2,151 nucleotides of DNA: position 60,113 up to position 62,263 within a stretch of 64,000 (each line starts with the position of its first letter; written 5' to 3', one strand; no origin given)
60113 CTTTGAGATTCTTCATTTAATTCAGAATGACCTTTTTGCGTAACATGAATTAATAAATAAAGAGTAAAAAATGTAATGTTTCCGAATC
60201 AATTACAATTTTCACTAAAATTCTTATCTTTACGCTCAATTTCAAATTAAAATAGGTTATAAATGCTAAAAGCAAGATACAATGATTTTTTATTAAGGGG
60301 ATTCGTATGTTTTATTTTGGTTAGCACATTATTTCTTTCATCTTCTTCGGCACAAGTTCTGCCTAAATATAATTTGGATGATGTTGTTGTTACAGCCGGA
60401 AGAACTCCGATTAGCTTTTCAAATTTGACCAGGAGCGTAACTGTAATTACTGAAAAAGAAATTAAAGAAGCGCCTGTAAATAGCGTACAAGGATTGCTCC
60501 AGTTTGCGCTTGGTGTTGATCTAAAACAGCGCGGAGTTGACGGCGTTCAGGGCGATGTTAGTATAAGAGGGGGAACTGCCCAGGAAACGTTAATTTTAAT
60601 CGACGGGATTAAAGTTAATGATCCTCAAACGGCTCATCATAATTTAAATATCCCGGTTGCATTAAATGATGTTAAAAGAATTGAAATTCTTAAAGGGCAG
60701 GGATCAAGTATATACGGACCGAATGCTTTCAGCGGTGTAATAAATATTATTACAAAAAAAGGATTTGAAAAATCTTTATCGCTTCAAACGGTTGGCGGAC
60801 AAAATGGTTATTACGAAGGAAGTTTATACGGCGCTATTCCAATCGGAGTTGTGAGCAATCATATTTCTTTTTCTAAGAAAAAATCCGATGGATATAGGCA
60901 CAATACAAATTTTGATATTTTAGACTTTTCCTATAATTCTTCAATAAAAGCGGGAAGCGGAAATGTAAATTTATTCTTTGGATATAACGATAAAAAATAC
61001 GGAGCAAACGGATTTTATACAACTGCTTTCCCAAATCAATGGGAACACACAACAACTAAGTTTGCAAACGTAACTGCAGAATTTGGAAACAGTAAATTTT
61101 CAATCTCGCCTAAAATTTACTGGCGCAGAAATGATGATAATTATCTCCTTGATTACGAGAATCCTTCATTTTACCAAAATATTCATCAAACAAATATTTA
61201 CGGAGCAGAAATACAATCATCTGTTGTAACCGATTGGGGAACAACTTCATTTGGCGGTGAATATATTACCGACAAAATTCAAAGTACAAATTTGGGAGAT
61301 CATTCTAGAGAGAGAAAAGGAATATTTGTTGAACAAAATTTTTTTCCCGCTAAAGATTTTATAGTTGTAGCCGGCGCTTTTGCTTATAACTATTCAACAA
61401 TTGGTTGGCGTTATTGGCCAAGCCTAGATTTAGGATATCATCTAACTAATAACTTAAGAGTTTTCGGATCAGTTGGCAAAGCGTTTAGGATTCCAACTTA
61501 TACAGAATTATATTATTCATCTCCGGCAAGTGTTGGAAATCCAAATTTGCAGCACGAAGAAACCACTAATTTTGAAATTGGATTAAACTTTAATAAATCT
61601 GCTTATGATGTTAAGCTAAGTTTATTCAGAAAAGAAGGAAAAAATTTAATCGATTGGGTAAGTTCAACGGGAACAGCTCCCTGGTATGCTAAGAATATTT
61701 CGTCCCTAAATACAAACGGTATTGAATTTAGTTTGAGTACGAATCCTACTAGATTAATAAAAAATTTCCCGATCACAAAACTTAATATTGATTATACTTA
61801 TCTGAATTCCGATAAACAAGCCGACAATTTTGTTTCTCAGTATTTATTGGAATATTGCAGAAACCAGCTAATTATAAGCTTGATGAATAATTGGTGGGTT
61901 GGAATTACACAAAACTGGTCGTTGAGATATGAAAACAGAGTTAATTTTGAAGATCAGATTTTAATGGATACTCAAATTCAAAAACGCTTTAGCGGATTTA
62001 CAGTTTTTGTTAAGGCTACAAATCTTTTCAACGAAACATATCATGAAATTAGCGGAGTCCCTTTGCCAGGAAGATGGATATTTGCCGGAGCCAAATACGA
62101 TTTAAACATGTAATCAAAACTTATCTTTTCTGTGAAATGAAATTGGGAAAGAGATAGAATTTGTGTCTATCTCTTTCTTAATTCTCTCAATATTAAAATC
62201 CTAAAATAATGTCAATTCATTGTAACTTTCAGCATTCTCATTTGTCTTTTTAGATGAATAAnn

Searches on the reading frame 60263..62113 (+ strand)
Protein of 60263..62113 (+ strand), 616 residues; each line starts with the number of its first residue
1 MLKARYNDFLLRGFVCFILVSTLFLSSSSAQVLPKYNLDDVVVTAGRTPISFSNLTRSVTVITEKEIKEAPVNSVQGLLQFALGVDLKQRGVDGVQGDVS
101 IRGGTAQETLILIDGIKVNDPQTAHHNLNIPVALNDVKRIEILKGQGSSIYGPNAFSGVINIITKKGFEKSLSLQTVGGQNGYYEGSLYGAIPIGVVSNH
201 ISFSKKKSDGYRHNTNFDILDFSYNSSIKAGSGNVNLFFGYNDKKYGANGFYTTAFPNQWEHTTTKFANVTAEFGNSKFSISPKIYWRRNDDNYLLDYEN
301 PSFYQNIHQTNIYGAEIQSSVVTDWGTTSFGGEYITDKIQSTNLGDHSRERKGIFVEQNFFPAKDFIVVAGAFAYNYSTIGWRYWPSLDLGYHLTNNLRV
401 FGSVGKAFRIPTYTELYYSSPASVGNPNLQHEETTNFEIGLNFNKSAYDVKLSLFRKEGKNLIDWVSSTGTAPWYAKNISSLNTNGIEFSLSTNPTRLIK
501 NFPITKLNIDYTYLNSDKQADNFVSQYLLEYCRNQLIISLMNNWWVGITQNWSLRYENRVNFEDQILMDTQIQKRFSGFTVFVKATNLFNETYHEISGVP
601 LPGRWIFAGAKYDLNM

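Call 62: search_protein_families(library=pfam, proteins=[window:60263-62113:+], max_evalue=0.00001)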
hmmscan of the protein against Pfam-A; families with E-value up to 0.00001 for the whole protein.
window:60263-62113:+ (616 aa): 2 families
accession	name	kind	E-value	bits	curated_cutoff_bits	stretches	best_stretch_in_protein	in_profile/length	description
PF00593.30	TonB_dep_Rec_b-barrel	-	2.4e-30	107.2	27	1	212-582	14-415/436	TonB dependent receptor-like, beta-barrel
PF07715.20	Plug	-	1.1e-22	80.9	23.9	1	54-159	4-107/107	TonB-dependent Receptor Plug Domain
